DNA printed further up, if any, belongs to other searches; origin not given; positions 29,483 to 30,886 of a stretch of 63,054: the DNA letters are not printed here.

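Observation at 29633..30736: The dnaA-proximal clamp paralog is altered at positions that line the partner-binding pocket in E. coli beta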

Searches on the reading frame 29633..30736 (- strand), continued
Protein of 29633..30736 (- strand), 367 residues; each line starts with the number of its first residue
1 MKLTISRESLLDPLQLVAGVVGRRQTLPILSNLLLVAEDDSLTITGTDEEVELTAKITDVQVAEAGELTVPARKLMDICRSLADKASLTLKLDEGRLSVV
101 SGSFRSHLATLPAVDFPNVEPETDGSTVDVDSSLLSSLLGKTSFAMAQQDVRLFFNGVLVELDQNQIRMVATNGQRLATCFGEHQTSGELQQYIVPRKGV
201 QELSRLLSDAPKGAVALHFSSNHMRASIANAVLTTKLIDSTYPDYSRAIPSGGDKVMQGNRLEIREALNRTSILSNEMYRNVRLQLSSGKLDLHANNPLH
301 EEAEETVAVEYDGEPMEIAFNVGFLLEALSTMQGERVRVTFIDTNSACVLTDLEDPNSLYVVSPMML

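Call 22: predict_structure(alignment_id=A1)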
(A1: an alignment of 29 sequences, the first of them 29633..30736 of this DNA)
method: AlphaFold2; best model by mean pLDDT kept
length: 367 residues; sequences in the alignment: 29
mean_pLDDT: 88.6   pTM: 0.83
mean pLDDT of the five models: 88.6, 88.0, 87.9, 87.6, 87.0
residues with pLDDT >= 90: 232; 70-90: 104; 50-70: 31; < 50: 0
segments of 3 or more residues with pLDDT < 50: none
pLDDT, mean of each block of 10 residues (from residue 1): 96 92 77 95 93 95 96 94 94 91 91 86 84 93 78 75 91 91 80 92 88 88 92 91 87 92 94 66 91 76 86 93 90 94 93 94 80
secondary structure, 60 per line:
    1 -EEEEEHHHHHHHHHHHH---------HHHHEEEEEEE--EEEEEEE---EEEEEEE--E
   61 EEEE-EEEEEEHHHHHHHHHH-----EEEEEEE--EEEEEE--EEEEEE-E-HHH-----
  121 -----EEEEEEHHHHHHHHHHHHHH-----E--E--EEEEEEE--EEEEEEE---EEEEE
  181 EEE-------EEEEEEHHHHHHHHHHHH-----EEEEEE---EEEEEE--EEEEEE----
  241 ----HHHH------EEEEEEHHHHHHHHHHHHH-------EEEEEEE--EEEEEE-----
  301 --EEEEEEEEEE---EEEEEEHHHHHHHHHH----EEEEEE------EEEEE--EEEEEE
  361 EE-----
elements in order: E2-6 H7-18 H28-31 E32-38 E41-47 E51-57 E60-64 E66-71 H72-81 E87-93 E96-101 E104-109 E126-131 H132-145 E157-163 E166-172 E176-183 E191-196 H197-208 E214-219 E223-228 E231-236 H245-248 E255-260 H261-273 E281-287 E290-295 E303-312 E316-321 H322-331 E336-341 E348-352 E355-362

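Call 27: fold_search(model_id=the predicted structure, library=pdb)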
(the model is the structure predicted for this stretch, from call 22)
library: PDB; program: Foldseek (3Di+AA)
matches with E <= 10: 1464; with E <= 0.001: 521
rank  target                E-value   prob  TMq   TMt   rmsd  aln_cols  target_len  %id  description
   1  6ams_C                1.5e-46  1.00  0.95  0.95   1.7       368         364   49  Crystal structure of the DNA polymerase III subunit beta from Pseudomonas aeruginosa (released 2017-11-01)
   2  6ams_D                1.5e-46  1.00  0.95  0.95   1.8       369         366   50  Crystal structure of the DNA polymerase III subunit beta from Pseudomonas aeruginosa (released 2017-11-01)
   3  6ams_B                5.9e-46  1.00  0.95  0.96   1.7       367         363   49  Crystal structure of the DNA polymerase III subunit beta from Pseudomonas aeruginosa (released 2017-11-01)
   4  4tsz_A                5.9e-46  1.00  0.93  0.94   2.1       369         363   50  Crystal structure of DNA polymerase sliding clamp from Pseudomonas aeruginosa with ligand (released 2014-09-10)
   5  4tsz_F                6.5e-46  1.00  0.94  0.94   1.9       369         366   50  Crystal structure of DNA polymerase sliding clamp from Pseudomonas aeruginosa with ligand (released 2014-09-10)
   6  6ams_A                1.5e-45  1.00  0.94  0.95   1.8       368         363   49  Crystal structure of the DNA polymerase III subunit beta from Pseudomonas aeruginosa (released 2017-11-01)
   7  4tr8_B                1.8e-45  1.00  0.93  0.95   1.8       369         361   49  Crystal structure of DNA polymerase sliding clamp from Pseudomonas aeruginosa (released 2014-09-10)
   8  3q4j_C                2.0e-45  1.00  0.92  0.93   2.2       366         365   43  Structure of a small peptide ligand bound to E.coli DNA sliding clamp (released 2011-12-28)
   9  6pth_A                2.6e-45  1.00  0.95  0.94   1.9       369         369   51  Crystal structure of a DnaN sliding clamp (DNA polymerase III subunit beta) from Pseudomonas aeruginosa bound to grise (released 2019-08-07)
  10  4tr8_A                3.6e-45  1.00  0.94  0.91   1.8       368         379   50  Crystal structure of DNA polymerase sliding clamp from Pseudomonas aeruginosa (released 2014-09-10)
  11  7azk_B                6.5e-45  1.00  0.93  0.94   2.1       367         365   43  DNA polymerase sliding clamp from Escherichia coli with peptide 35 bound (released 2021-12-01)
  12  3q4j_B                6.8e-45  1.00  0.93  0.94   2.0       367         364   43  Structure of a small peptide ligand bound to E.coli DNA sliding clamp (released 2011-12-28)
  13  7azc_B                8.0e-45  1.00  0.95  0.95   1.7       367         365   43  DNA polymerase sliding clamp from Escherichia coli with peptide 22 bound (released 2021-12-01)
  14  6fvl_A                9.4e-45  1.00  0.94  0.94   2.0       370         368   43  DNA polymerase sliding clamp from Escherichia coli with bound P7 peptide (released 2019-04-10)
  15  4pnw_A                1.4e-44  1.00  0.90  0.91   2.6       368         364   43  E. coli sliding clamp in complex with (R)-6-bromo-9-(2-((S)-1-carboxy-2-phenylethylamino)-2-oxoethyl)-2,3,4,9-tetrahyd (released 2014-03-05)
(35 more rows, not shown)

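Call 31: find_encoding_contigs(protein=P0004, flank=10000, max_places=2)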
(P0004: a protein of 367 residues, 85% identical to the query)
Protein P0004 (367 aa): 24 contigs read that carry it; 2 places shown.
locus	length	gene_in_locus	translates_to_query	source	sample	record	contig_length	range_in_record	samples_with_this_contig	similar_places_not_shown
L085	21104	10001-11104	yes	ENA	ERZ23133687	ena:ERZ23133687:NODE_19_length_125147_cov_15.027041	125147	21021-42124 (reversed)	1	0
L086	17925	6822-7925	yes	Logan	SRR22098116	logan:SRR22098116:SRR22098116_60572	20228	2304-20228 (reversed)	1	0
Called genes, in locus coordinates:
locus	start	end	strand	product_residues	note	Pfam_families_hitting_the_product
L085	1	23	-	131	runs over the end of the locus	PF03899:ATP-synt_I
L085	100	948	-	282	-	PF02195:ParB_N, PF17762:HTH_ParB, PF23552:ParB_C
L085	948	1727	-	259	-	PF00142:Fer4_NifH (weak), PF01656:CbiA, PF02374:ArsA_ATPase (weak), PF06564:CBP_BcsQ, PF09140:MipZ (faint), PF10609:ParA, PF13614:AAA_31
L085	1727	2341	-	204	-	PF02527:GidB, PF13847:Methyltransf_31 (weak)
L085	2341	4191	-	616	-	PF01134:GIDA, PF12831:FAD_oxidored (weak), PF21680:GIDA_C_1st, PF13932:SAM_GIDA_C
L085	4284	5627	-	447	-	PF10396:TrmE_N, PF12631:MnmE_helical, PF01926:MMR_HSR1, PF02421:FeoB_N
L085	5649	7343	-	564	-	PF14849:YidC_periplas, PF02096:60KD_IMP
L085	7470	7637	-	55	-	-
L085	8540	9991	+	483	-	PF11638:DnaA_N, PF01695:IstB_IS21, PF00308:Bac_DnaA, PF00004:AAA (weak), PF08299:Bac_DnaA_C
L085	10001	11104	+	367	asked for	PF00712:DNA_pol3_beta, PF02767:DNA_pol3_beta_2, PF02768:DNA_pol3_beta_3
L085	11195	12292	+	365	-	PF00712:DNA_pol3_beta, PF02767:DNA_pol3_beta_2, PF02768:DNA_pol3_beta_3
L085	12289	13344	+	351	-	PF02463:SMC_N, PF13175:AAA_15, PF13476:AAA_23, PF13304:AAA_21 (weak)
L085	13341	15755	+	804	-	PF02518:HATPase_c, PF00204:DNA_gyraseB, PF01751:Toprim, PF21249:GyrB_hook, PF18053:GyrB_insert, PF00986:DNA_gyraseB_C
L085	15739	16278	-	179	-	PF08645:PNK3P, PF13242:Hydrolase_like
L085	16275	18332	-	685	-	PF02092:tRNA_synt_2f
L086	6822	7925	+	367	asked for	PF00712:DNA_pol3_beta, PF02767:DNA_pol3_beta_2, PF02768:DNA_pol3_beta_3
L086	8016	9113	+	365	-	PF00712:DNA_pol3_beta, PF02767:DNA_pol3_beta_2, PF02768:DNA_pol3_beta_3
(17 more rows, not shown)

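Call 46: search_solved_structures(query=window:29633-30736:-, max_evalue=1e-10)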
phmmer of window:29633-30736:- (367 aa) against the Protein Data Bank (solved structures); distinct sequences matched with E-value up to 1e-10: 55.
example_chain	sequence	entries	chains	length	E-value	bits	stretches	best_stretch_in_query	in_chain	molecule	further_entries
6ams_A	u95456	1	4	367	1.6e-108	366.1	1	1-367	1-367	Beta sliding clamp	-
4tsz_A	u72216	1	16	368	1.6e-108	366.1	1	1-367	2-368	DNA polymerase III subunit beta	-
4tr8_A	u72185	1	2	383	1.9e-108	365.8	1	1-367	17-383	DNA polymerase III subunit beta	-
6pth_A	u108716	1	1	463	3.2e-108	365.1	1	1-367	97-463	Beta sliding clamp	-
6amq_A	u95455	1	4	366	4.5e-88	298.9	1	1-367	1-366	DNA polymerase III subunit beta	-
3pwe_A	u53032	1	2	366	6.2e-88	298.4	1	1-367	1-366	DNA polymerase III subunit beta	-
1mmi_A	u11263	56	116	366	3.1e-87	296.1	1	1-367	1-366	DNA polymerase III, beta chain | DNA POLYMERASE III | DNA POLYMERASE III BETA SUBUNIT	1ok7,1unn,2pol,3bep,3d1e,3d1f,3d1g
3q4l_A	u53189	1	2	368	3.2e-87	296.1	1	1-367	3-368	DNA polymerase III subunit beta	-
6fvl_A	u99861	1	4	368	3.2e-87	296.1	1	1-367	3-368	Beta sliding clamp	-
8cix_A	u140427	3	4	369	3.2e-87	296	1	1-367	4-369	Beta sliding clamp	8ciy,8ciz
7azf_A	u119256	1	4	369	3.2e-87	296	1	1-367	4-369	Beta sliding clamp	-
8val_F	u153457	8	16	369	3.2e-87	296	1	1-367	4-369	Beta sliding clamp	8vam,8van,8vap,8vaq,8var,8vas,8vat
8pay_A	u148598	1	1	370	3.3e-87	296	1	1-367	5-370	Beta sliding clamp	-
4k74_A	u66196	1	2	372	3.3e-87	296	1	1-367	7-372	DNA polymerase III subunit beta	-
5x06_A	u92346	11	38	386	3.8e-87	295.8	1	1-367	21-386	DNA polymerase III subunit beta | Beta sliding clamp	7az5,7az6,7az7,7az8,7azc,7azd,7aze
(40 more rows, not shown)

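Call 54: search_protein_representatives(alignment_id=A1)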
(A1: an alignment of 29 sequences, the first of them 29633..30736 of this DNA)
Query: 29 sequences, 367 profile positions. Proteins with E-value up to 0.001 (for the whole library): 59238; up to 1e-10: 39851; up to 1e-30: 16097. The best 150 are listed.
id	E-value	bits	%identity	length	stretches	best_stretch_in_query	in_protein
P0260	2.4e-158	543.3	-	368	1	1-367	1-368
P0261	6.7e-155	531.9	-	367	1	1-367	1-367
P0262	9.7e-135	465.6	-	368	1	1-366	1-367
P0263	6.4e-134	462.9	-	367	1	1-367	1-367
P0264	4.2e-131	453.7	-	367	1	1-366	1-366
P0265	6.2e-131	453.1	-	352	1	27-367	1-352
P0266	2.9e-129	447.6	-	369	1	1-366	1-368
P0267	6.5e-129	446.4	-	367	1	1-366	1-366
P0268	7.1e-129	446.3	-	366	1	1-366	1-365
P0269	1.7e-128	445.1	-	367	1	1-366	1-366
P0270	2.0e-127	441.5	-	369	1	1-366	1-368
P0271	6.1e-127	439.9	-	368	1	1-367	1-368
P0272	1.2e-126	439.0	-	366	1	1-366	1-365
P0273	4.8e-126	437.0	-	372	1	1-367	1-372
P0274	5.1e-125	433.6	-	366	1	1-366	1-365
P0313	2.1e-113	395.4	-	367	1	1-365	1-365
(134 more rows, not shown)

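Call 57: search_dna_similar(query=window:29633-30736:-, collection=phages, mode=protein, max_rows=8)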
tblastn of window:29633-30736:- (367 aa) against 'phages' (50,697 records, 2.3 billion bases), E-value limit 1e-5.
Records with a match: 131; places in all: 131; records where one place covers at least 80% of the query: 125.
Best place of each record, by identity: <60% 131.
By first word of the organism name: Arthrobacter 34; Ralstonia 25; Bacteriophage 23; Rhizobium 6; Mycobacterium 6; Salinibacter 5; Salmonella 3; Thermus 3; Microcystis 3; Paracoccus 3; and 12 more.
By host as written in the record: - 29; Arthrobacter sp. ATCC 21022 23; Ralstonia solanacearum 5; Ralstonia pseudosolanacearum I-31 (MT043) 5; Ralstonia pseudosolanacearum 5; Arthrobacter globiformis B-2979 4; Arthrobacter globiformis NRRL B-2979 SEA 4; Salinibacter ruber M8 3; and 37 more.
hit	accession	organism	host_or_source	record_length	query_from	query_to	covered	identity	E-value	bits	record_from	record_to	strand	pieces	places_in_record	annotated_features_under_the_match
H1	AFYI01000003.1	Salmonella enterica subsp. enterica serovar Infantis str. ...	Homo sapiens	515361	1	367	100%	43.1%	7e-88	295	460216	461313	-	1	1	DNA polymerase III, beta subunit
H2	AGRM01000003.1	Salmonella enterica subsp. houtenae str. ATCC BAA-1581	Homo sapiens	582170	1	367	100%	43.1%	7e-88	295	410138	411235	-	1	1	DNA polymerase III, beta subunit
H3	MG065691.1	Campylobacter phage A11a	Campylobacter jejuni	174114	1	367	100%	43.1%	8e-87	291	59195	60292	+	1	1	record has no annotation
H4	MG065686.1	Campylobacter phage A18a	Campylobacter jejuni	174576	1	367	100%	43.1%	8e-87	291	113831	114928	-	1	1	record has no annotation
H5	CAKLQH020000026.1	Acinetobacter phage MD-2021a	not known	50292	1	365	99%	42.5%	2e-76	262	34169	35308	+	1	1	dnaN: DNA polymerase III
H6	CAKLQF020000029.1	Acinetobacter phage MD-2021a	not known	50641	1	365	99%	42.5%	2e-76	262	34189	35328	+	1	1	dnaN: DNA polymerase III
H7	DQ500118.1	Rhizobium phage 16-3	-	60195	1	365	99%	35.3%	7e-54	197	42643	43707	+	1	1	16-3p081: p081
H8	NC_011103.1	Rhizobium phage 16-3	-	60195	1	365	99%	35.3%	7e-54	197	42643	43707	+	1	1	16-3p081: DNA polymerase processivity factor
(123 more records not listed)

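Call 63: find_encoding_contigs(protein=P0266, flank=4000, max_places=2)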
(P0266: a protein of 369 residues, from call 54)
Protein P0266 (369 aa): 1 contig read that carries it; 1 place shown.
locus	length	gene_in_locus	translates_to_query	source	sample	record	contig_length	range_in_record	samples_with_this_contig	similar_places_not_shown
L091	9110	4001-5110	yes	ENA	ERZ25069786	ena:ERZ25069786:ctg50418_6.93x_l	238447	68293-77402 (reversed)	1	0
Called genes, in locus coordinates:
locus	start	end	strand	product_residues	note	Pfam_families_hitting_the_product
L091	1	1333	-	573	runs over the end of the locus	PF14849:YidC_periplas, PF02096:60KD_IMP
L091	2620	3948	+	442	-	PF11638:DnaA_N, PF00308:Bac_DnaA, PF01695:IstB_IS21 (weak), PF13401:AAA_22 (faint), PF00004:AAA (weak), PF08299:Bac_DnaA_C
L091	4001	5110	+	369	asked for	PF00712:DNA_pol3_beta, PF02767:DNA_pol3_beta_2, PF02768:DNA_pol3_beta_3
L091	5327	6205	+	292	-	PF02463:SMC_N (weak)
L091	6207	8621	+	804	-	PF02518:HATPase_c, PF00204:DNA_gyraseB, PF01751:Toprim, PF21249:GyrB_hook, PF18053:GyrB_insert, PF00986:DNA_gyraseB_C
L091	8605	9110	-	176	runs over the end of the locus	PF00702:Hydrolase, PF13419:HAD_2 (weak), PF13242:Hydrolase_like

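Call 71: search_protein_families(library=ncbifam, proteins=[window:29633-30736:-])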
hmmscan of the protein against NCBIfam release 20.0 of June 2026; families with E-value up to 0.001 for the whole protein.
window:29633-30736:- (367 aa): 3 families
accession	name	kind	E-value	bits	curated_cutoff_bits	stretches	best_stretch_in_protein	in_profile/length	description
TIGR00663.1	dnan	equivalog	8.2e-93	311.3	137.65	1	1-366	1-366/367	DNA polymerase III subunit beta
NF004184.0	PRK05643.3-2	equivalog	1.1e-37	129.8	443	1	1-365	1-373/375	DNA polymerase III subunit beta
NF011508.0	PRK14946.1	equivalog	1.1e-15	57.7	513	1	2-334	2-334/366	DNA polymerase III subunit beta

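Call 72: search_protein_families(library=padloc, proteins=[window:29633-30736:-], max_evalue=0.01)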
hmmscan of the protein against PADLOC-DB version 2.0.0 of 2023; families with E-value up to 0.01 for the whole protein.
window:29633-30736:- (367 aa): 0 families

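Call 75: find_encoding_contigs(protein=P0264, flank=4000, max_places=2)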
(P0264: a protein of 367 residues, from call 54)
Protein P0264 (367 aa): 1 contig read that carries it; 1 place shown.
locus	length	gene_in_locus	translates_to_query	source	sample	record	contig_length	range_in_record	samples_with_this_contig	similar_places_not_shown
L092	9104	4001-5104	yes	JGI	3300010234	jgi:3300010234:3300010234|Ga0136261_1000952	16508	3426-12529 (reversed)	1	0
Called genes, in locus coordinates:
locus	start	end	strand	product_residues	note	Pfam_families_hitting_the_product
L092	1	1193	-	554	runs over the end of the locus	PF14849:YidC_periplas, PF02096:60KD_IMP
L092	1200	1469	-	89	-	PF01809:YidD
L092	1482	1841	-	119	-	PF00825:Ribonuclease_P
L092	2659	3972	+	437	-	PF11638:DnaA_N, PF00308:Bac_DnaA, PF01695:IstB_IS21, PF00004:AAA (weak), PF08299:Bac_DnaA_C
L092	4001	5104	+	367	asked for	PF00712:DNA_pol3_beta, PF02767:DNA_pol3_beta_2, PF02768:DNA_pol3_beta_3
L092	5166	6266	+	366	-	PF00712:DNA_pol3_beta, PF02767:DNA_pol3_beta_2, PF02768:DNA_pol3_beta_3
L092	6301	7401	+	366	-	PF02463:SMC_N, PF13175:AAA_15 (weak), PF13476:AAA_23, PF13304:AAA_21 (weak)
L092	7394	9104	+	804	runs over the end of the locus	PF02518:HATPase_c, PF00204:DNA_gyraseB, PF01751:Toprim, PF21249:GyrB_hook, PF18053:GyrB_insert, PF00986:DNA_gyraseB_C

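Call 76: find_encoding_contigs(protein=P0263, flank=4000, max_places=2)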
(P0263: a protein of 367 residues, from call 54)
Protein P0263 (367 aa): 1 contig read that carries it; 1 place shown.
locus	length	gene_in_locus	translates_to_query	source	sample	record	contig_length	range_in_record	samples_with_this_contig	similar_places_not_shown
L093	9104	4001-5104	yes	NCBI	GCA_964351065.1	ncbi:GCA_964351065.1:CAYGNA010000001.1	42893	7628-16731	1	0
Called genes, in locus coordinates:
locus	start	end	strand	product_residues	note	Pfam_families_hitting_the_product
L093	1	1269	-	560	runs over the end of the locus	PF14849:YidC_periplas, PF02096:60KD_IMP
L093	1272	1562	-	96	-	PF01809:YidD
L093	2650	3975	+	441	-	PF11638:DnaA_N, PF00308:Bac_DnaA, PF01695:IstB_IS21, PF22688:Hda_lid (weak), PF08299:Bac_DnaA_C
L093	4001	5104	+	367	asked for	PF00712:DNA_pol3_beta, PF02767:DNA_pol3_beta_2, PF02768:DNA_pol3_beta_3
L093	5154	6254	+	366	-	PF00712:DNA_pol3_beta, PF02767:DNA_pol3_beta_2, PF02768:DNA_pol3_beta_3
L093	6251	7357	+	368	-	PF02463:SMC_N, PF13175:AAA_15, PF13476:AAA_23, PF13304:AAA_21 (faint)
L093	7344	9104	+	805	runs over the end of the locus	PF02518:HATPase_c, PF00204:DNA_gyraseB, PF01751:Toprim, PF21249:GyrB_hook, PF18053:GyrB_insert, PF00986:DNA_gyraseB_C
